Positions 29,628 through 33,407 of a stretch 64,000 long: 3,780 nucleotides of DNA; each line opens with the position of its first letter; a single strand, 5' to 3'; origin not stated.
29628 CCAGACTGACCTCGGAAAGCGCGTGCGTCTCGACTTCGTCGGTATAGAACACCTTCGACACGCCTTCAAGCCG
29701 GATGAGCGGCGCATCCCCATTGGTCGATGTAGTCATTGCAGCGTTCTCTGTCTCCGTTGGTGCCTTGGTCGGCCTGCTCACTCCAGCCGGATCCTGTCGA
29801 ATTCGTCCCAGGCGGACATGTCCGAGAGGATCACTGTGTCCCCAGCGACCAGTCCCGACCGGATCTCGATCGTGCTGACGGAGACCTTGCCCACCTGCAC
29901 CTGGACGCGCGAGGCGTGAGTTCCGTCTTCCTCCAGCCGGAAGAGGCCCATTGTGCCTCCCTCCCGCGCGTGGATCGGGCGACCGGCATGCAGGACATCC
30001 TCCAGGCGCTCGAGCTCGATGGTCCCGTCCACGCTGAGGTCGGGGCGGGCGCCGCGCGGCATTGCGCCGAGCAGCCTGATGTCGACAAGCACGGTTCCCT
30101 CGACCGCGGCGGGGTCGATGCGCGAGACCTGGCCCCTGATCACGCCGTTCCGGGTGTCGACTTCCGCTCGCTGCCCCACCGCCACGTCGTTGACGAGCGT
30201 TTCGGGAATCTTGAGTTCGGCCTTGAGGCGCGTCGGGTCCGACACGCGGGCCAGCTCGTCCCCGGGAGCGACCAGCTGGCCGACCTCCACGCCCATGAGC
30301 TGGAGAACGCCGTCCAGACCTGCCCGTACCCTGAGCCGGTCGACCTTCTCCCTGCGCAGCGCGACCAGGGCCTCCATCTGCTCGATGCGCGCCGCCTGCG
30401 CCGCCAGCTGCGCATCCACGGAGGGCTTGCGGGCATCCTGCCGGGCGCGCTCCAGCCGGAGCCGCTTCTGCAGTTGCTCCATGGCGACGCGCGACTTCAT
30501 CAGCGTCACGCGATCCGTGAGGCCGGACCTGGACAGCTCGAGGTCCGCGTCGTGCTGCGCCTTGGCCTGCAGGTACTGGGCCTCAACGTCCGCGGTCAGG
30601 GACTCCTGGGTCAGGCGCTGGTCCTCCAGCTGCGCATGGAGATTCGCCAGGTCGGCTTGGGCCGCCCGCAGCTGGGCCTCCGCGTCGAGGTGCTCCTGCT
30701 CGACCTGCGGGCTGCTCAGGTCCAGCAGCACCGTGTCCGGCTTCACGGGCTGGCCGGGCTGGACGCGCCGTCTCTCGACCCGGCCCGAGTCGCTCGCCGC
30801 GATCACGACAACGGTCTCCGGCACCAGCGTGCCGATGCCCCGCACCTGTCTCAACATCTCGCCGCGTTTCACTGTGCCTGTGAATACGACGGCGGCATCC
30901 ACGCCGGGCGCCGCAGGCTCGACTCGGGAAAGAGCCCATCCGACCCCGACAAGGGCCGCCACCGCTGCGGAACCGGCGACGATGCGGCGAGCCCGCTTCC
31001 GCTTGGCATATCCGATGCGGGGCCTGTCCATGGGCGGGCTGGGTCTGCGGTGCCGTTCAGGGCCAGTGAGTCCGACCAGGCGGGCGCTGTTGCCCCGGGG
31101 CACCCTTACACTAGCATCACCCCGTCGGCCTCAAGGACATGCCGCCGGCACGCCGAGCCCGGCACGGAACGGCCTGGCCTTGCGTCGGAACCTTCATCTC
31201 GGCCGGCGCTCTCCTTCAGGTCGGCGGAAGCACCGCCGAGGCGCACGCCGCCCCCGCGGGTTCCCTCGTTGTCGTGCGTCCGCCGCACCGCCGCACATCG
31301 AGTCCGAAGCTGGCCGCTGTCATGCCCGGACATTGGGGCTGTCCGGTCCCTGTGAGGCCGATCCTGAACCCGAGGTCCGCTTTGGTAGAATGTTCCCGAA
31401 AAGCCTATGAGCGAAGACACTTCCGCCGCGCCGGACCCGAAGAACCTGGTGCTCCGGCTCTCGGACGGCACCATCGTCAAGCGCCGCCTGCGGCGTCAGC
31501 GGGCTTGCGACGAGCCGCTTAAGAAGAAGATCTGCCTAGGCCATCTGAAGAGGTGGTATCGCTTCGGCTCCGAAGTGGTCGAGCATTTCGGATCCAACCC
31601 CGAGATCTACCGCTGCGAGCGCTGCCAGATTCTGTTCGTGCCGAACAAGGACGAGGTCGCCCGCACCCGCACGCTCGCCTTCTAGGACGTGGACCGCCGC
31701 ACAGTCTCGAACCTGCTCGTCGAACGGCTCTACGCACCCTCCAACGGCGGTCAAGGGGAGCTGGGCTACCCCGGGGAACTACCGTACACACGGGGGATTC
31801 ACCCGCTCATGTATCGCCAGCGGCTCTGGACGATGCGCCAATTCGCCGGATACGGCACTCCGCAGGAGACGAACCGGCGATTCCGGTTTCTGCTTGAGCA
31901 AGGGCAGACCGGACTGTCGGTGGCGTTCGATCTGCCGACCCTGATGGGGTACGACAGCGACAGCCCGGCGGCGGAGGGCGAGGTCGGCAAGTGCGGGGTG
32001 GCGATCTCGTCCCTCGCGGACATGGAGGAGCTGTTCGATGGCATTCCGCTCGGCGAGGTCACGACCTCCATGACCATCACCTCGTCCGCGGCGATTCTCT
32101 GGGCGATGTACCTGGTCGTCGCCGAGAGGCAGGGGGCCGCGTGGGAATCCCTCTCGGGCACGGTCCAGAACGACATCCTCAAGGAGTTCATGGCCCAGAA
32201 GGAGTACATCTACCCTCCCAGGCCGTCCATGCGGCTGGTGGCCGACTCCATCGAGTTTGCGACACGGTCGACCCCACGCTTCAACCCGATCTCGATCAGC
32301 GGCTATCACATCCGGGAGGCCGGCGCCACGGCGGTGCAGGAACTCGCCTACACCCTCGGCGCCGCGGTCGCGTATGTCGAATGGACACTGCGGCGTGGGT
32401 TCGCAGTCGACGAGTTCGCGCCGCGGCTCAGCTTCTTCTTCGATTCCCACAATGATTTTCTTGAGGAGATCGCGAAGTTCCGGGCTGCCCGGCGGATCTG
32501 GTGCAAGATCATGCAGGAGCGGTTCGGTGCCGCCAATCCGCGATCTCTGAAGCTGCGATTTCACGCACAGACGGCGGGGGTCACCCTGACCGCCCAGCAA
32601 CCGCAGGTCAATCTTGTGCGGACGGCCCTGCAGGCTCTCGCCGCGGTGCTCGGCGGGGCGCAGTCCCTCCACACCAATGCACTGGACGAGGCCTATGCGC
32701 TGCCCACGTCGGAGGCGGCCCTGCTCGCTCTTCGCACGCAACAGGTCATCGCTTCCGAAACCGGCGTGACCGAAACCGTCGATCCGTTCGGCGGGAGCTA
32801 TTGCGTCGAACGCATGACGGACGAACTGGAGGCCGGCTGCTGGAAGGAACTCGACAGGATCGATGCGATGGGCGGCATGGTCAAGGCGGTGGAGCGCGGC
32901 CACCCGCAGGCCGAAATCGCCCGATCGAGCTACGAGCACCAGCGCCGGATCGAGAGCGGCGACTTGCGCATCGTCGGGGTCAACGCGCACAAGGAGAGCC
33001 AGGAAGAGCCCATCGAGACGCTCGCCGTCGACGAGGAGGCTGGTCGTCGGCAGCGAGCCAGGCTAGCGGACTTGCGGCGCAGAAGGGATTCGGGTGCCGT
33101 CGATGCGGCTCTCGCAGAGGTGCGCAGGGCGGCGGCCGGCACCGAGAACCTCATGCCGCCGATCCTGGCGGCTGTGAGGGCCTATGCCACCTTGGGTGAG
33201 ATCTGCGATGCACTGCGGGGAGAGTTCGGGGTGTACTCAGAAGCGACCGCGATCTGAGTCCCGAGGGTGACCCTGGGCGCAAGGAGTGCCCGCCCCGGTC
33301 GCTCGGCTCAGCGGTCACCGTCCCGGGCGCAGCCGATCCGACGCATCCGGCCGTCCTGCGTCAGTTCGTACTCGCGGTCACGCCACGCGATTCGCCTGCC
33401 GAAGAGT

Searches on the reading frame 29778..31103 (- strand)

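Call 5: search_protein_families(library=pfam, proteins=[window:29778-31103:-], max_evalue=0.001)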
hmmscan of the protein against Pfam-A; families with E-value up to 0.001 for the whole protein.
window:29778-31103:- (441 aa): 2 families
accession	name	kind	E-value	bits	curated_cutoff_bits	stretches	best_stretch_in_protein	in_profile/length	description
PF13437.12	HlyD_3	-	2.2e-17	64.2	22.2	1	259-341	2-88/106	HlyD family secretion protein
PF16576.10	HlyD_D23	-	2.1e-13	50.5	30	1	96-344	17-199/214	Barrel-sandwich domain of CusB or HlyD membrane-fusion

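Call 40: search_protein_families(library=ncbifam, proteins=[window:29778-31103:-], max_evalue=0.00001)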
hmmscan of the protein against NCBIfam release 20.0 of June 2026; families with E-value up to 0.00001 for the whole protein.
window:29778-31103:- (441 aa): 7 families
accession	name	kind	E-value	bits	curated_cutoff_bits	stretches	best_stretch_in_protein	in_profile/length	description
TIGR01730.1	RND_mfp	subfamily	1.9e-32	112.5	94.9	2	209-429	85-310/322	efflux RND transporter periplasmic adaptor subunit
NF038010.1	ABC_adapt_DarC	equivalog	4.4e-18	65.2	450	1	92-440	66-416/417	darobactin export ABC transporter periplasmic adaptor subunit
TIGR01843.1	type_I_hlyD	subfamily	1.7e-13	50.4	208.65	2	209-335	224-357/422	HlyD family type I secretion periplasmic adaptor subunit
TIGR00998.1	8a0101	subfamily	1.2e-11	44.2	390.8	1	104-333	48-285/334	EmrA/EmrK family multidrug efflux transporter periplasmic adaptor subunit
TIGR00999.1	8a0102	subfamily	2.6e-11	43.2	319.3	1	189-425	37-263/271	CzcB/NccB family metal efflux transporter periplasmic adaptor subunit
NF002939.0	PRK03598.1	equivalog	5.5e-09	35.6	393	1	100-333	46-284/332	secretion protein HlyD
NF007785.0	PRK10476.1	equivalog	2.1e-08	33.4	376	1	97-329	47-284/347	multidrug transporter subunit MdtN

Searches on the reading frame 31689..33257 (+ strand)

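Call 5: search_protein_families(library=pfam, proteins=[window:31689-33257:+], max_evalue=0.001)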
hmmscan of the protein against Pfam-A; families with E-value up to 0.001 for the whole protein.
window:31689-33257:+ (522 aa): 1 family
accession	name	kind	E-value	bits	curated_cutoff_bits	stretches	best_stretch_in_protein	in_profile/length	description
PF01642.28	MM_CoA_mutase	-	1.4e-218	727.1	22.1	1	4-514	1-512/512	Methylmalonyl-CoA mutase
